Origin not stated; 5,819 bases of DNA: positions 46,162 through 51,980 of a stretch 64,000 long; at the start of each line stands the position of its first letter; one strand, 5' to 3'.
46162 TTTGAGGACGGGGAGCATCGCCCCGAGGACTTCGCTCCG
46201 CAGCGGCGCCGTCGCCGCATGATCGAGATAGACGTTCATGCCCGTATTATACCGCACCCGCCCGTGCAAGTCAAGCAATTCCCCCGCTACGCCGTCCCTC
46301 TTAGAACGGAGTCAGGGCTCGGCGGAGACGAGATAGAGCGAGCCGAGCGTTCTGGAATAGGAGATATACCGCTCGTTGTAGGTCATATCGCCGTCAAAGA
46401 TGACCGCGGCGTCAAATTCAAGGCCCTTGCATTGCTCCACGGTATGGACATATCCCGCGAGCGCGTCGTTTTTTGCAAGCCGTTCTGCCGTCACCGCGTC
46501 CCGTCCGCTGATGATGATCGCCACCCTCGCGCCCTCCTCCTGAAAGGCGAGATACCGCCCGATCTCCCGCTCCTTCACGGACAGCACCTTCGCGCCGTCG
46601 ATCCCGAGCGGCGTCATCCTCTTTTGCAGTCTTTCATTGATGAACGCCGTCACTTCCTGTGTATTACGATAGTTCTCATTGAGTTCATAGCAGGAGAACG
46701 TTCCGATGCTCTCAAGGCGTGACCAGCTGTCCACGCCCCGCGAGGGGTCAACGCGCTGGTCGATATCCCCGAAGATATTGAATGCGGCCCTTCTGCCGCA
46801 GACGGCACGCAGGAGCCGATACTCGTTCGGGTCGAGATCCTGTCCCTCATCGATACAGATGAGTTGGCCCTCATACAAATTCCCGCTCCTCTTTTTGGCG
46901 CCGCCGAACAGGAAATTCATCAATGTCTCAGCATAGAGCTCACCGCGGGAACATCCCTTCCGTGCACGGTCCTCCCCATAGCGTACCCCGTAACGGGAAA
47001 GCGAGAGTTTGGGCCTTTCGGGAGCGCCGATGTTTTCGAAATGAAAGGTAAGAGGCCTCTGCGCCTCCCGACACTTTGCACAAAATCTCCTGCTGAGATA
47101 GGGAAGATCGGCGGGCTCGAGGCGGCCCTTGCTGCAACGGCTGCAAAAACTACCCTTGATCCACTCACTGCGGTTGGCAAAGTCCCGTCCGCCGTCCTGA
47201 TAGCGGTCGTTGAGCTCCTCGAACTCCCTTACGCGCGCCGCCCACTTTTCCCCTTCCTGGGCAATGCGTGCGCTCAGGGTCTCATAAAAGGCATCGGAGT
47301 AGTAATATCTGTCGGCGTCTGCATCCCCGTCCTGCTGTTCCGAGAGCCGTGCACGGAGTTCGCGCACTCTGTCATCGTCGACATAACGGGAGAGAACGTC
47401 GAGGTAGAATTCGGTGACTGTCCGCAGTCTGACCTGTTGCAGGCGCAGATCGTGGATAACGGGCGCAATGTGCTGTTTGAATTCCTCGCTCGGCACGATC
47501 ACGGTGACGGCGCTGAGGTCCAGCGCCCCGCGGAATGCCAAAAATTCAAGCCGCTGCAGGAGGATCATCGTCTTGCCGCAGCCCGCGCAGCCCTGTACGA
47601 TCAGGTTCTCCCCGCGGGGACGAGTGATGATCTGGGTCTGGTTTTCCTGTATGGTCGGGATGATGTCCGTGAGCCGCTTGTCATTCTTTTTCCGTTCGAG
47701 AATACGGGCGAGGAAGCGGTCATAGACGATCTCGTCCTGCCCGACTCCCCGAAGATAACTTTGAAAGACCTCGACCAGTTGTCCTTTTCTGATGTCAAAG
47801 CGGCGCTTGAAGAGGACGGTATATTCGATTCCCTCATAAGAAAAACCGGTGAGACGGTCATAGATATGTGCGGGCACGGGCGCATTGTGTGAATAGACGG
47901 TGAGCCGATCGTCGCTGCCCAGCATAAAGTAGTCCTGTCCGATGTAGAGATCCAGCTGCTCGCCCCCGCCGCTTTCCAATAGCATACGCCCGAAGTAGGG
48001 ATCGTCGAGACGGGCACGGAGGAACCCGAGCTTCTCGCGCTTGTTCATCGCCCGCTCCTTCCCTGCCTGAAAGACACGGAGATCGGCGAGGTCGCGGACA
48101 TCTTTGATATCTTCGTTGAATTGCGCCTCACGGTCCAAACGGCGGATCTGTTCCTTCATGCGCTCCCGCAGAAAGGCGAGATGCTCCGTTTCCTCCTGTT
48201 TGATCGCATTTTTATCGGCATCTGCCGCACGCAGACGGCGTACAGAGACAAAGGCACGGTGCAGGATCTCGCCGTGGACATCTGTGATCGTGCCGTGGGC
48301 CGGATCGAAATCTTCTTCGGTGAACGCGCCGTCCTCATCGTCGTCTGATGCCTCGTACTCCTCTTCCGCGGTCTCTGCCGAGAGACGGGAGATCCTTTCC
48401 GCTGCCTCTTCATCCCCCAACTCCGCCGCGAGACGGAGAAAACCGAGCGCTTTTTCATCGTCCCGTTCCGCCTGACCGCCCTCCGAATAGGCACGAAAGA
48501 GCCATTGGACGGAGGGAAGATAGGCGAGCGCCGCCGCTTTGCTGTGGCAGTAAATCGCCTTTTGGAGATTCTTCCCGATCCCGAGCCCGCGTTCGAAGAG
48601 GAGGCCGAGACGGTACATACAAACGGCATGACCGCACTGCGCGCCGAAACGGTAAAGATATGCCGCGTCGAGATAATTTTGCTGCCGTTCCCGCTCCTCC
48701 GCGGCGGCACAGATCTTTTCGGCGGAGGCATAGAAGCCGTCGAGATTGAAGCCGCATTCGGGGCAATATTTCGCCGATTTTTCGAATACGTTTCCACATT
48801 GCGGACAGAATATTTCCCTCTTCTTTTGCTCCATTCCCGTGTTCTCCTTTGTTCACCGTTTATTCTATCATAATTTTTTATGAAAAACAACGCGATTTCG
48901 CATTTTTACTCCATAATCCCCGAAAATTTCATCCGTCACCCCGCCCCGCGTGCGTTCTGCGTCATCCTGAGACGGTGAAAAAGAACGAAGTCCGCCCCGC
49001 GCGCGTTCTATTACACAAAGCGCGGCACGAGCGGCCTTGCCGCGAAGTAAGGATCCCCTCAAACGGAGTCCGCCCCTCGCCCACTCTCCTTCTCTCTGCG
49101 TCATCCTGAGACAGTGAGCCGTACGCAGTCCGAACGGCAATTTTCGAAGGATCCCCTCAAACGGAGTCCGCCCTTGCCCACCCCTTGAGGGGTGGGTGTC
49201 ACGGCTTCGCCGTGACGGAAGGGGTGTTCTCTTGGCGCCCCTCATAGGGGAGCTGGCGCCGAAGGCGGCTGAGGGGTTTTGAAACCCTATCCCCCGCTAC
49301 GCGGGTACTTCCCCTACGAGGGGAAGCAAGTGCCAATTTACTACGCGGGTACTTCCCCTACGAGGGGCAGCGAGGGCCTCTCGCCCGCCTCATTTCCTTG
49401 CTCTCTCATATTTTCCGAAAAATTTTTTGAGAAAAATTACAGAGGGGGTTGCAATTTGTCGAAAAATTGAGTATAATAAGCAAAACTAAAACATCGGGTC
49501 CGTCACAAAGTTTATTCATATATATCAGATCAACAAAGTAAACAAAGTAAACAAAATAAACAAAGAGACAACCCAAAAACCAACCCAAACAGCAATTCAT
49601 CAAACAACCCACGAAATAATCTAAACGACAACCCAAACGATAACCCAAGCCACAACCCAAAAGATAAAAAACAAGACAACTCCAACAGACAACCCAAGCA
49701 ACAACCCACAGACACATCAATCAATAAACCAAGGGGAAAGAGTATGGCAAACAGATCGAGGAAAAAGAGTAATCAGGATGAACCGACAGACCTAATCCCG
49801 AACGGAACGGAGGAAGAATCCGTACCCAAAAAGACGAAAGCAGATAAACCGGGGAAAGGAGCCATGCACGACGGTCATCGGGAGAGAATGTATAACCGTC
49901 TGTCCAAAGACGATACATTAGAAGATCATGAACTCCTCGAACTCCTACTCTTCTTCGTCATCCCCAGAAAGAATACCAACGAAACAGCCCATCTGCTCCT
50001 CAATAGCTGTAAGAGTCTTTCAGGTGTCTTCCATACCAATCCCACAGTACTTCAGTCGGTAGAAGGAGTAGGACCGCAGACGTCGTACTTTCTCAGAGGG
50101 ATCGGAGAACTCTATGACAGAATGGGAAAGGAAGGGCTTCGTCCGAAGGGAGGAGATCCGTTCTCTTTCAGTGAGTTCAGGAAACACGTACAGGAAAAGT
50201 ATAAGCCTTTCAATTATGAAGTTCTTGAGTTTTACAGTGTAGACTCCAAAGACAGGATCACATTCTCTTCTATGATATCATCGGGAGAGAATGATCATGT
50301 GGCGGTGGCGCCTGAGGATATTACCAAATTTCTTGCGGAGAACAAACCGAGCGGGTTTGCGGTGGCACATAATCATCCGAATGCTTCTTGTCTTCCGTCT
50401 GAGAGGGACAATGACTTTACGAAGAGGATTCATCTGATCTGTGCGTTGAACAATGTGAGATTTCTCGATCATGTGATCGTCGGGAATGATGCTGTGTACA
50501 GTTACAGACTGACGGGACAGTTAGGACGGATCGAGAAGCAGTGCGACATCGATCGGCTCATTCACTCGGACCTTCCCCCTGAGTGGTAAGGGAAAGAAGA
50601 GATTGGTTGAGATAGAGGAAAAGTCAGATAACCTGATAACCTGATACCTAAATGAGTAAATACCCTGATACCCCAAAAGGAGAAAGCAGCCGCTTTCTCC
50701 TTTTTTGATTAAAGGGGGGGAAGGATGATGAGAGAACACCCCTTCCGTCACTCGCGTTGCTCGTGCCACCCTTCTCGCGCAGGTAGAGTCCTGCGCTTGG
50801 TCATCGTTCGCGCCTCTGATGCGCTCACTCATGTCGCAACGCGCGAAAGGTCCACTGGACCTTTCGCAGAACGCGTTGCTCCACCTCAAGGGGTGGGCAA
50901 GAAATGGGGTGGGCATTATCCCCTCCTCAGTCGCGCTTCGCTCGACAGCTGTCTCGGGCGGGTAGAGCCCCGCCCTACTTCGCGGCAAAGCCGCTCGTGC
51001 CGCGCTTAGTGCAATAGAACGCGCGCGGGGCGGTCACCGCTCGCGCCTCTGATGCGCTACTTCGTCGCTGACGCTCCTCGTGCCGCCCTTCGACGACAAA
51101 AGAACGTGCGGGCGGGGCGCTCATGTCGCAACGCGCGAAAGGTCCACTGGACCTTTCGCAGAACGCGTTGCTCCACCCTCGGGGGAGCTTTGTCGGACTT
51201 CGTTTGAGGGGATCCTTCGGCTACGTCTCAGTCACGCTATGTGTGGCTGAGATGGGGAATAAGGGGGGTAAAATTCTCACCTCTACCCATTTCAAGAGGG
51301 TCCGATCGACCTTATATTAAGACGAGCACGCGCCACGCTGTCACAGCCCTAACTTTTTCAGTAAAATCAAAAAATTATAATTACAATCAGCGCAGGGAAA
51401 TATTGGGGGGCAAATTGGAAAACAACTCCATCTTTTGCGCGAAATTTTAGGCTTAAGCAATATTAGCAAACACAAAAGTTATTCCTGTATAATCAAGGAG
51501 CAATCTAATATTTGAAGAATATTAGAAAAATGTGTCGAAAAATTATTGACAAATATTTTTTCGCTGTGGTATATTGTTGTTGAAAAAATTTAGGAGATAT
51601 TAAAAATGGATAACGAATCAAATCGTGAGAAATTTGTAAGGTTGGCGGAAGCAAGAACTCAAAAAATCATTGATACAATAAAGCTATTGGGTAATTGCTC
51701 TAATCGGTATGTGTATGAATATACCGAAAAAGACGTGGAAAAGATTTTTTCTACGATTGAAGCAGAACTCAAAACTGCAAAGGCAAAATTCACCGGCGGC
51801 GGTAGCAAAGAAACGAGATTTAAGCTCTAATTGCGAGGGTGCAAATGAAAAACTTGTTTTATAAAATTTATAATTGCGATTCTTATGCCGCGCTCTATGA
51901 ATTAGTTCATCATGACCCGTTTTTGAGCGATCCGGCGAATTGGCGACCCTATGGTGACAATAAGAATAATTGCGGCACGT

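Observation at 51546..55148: AT-rich three-gene cassette: small protein + 806-aa GHKL ATPase + cytoplasmic trypsin-like protease (candidate new defence/abortive-infection module)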

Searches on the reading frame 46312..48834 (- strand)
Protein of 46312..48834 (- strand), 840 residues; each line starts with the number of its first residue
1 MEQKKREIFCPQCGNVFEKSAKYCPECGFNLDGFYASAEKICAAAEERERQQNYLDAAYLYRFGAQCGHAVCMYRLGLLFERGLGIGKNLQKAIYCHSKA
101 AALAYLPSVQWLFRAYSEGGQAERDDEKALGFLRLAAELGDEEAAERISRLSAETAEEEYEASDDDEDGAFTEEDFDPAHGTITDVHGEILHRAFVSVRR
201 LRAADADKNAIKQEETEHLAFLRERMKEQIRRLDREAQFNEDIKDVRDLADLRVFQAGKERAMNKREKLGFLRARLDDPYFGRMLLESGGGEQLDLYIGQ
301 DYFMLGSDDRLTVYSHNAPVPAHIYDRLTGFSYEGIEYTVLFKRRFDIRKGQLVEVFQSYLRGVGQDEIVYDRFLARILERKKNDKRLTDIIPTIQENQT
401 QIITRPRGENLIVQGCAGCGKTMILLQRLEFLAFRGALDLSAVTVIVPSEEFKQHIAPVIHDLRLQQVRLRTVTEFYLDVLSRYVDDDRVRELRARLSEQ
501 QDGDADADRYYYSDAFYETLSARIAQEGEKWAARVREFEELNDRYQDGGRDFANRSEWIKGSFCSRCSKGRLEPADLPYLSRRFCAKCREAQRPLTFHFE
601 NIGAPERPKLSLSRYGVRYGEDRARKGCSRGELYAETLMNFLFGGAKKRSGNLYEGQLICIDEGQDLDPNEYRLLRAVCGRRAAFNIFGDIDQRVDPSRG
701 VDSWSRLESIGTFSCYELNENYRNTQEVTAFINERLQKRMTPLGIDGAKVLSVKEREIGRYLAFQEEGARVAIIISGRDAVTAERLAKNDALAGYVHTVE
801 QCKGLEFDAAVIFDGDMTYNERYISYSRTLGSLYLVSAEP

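Call 25: search_protein_families(library=pfam, proteins=[window:46312-48834:-], max_evalue=0.001)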
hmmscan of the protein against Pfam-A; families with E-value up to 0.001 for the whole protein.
window:46312-48834:- (840 aa): 5 families
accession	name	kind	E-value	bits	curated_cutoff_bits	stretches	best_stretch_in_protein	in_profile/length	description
PF08238.18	Sel1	-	2.3e-10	41.1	30.7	1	71-103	2-34/36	Sel1 repeat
PF00580.27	UvrD-helicase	-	4.7e-10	40.1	23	1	657-694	214-251/271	UvrD/REP helicase N-terminal domain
PF13245.12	AAA_19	-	3.7e-09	37.3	25.1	1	406-695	9-130/134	AAA domain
PF01443.25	Viral_helicase1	-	3.4e-05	24.2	21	0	412-437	2-22/228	Viral superfamily 1 RNA helicase core domain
PF13248.11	Zn_ribbon_3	-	0.00029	20.6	27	1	8-28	3-23/26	zinc-ribbon domain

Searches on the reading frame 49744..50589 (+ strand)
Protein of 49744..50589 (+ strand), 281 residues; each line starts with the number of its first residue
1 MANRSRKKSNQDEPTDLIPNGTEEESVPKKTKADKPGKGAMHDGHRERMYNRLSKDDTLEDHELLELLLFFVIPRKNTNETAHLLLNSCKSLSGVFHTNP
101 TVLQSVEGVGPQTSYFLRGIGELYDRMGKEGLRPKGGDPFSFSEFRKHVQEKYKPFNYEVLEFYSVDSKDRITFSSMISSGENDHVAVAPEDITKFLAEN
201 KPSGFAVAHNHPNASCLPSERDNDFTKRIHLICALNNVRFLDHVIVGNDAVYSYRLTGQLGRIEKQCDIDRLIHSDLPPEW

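Call 4: search_protein_families(library=pfam, proteins=[window:49744-50589:+], max_evalue=0.1)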
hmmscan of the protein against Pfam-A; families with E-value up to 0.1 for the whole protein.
window:49744-50589:+ (281 aa): 3 families
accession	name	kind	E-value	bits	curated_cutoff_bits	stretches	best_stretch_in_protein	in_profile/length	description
PF04002.20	RadC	-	4.1e-22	78.8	22.1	1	145-255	7-117/121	RadC-like JAB domain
PF20582.4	UPF0758_N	-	0.0011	19.4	27.1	1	46-112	11-74/77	UPF0758 N-terminal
PF14464.11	Prok-JAB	-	0.035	14.4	25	0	189-231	50-96/114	Prokaryotic homologs of the JAB domain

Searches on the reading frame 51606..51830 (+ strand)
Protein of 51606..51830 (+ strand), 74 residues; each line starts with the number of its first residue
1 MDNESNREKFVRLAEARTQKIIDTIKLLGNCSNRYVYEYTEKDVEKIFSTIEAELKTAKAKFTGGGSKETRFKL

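Call 4: search_protein_families(library=pfam, proteins=[window:51606-51830:+], max_evalue=0.1)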
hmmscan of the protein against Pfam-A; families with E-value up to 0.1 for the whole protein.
window:51606-51830:+ (74 aa): 1 family
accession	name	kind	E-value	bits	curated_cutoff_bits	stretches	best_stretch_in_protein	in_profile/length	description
PF02914.21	DDE_2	-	0.036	14.2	23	1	25-65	88-128/221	Bacteriophage Mu transposase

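Call 5: search_protein_families(library=padloc, proteins=[window:51606-51830:+], max_evalue=0.1)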
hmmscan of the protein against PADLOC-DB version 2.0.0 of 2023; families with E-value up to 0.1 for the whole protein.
window:51606-51830:+ (74 aa): 2 families
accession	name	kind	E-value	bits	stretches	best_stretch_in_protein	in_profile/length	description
PDLC00992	Cas11a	-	0.006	15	1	29-60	65-96/107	CRISPR type I-A/APERN-associated protein Csa5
PDLC02929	NDT_II-A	-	0.011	13.6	1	40-71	58-89/199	-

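Call 6: search_protein_families(library=ncbifam, proteins=[window:51606-51830:+], max_evalue=0.1)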
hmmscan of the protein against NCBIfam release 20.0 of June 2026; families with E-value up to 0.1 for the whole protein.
window:51606-51830:+ (74 aa): 2 families
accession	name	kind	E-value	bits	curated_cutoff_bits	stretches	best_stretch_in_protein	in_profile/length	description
TIGR01878.1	cas_Csa5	equivalog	0.023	15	53.35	1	29-60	65-96/107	type I-A CRISPR-associated protein Csa5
NF006256.0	PRK08404.1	equivalog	0.033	14.3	107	1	8-56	42-90/103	V-type ATP synthase subunit H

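Call 9: search_protein_families(library=phrogs, proteins=[window:51606-51830:+], max_evalue=0.1)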
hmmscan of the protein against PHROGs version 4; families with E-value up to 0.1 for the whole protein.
window:51606-51830:+ (74 aa): 1 family
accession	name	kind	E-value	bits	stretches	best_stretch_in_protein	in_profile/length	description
phrog_35258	-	unknown function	0.0035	19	1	5-56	24-76/113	-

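Call 62: find_homologous_proteins(query=window:51606-51830:+, max_evalue=0.001)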
Query window:51606-51830:+ (74 aa): 30 proteins with E <= 0.001 among 31 candidates.
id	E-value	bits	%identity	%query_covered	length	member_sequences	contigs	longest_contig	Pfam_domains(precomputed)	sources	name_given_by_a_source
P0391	3.7e-40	152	100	100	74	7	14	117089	-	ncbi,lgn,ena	-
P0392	1.2e-38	147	96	100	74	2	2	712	-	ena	-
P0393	5.7e-38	145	96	100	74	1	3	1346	-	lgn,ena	-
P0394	4.6e-37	142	93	100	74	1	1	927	-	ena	-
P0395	6.9e-33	129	84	100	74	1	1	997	-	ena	-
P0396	1.2e-31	125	81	100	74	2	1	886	-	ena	-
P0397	3.4e-30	120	74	100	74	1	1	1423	-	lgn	-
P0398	6.3e-30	119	77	100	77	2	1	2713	-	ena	-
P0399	1.1e-29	119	77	100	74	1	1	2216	-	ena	-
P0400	1.3e-29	118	78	88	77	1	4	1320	-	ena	-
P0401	5.4e-29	117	77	100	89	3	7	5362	-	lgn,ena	-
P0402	8.9e-29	116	74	100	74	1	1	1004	-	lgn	-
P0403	1.1e-28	116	76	100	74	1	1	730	-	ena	-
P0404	7.2e-28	113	70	100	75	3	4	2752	-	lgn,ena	-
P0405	1.5e-27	112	73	100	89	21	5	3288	-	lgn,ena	-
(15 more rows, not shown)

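Call 88: predict_structure(alignment_id=A4)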
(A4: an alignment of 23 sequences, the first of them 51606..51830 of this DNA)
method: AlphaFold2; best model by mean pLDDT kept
length: 74 residues; sequences in the alignment: 23
mean_pLDDT: 87.0   pTM: 0.66
mean pLDDT of the five models: 87.0, 84.5, 81.1, 80.4, 73.2
residues with pLDDT >= 90: 51; 70-90: 10; 50-70: 12; < 50: 1
segments of 3 or more residues with pLDDT < 50: none
pLDDT, mean of each block of 10 residues (from residue 1): 81 95 96 93 97 94 66 57
secondary structure, 60 per line:
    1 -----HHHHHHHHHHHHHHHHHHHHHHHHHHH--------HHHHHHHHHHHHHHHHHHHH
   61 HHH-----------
elements in order: H6-32 H41-63

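Call 92: fold_search(model_id=the predicted structure, library=pdb)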
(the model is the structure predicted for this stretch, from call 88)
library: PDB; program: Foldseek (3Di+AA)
matches with E <= 10: 0; with E <= 0.001: 0
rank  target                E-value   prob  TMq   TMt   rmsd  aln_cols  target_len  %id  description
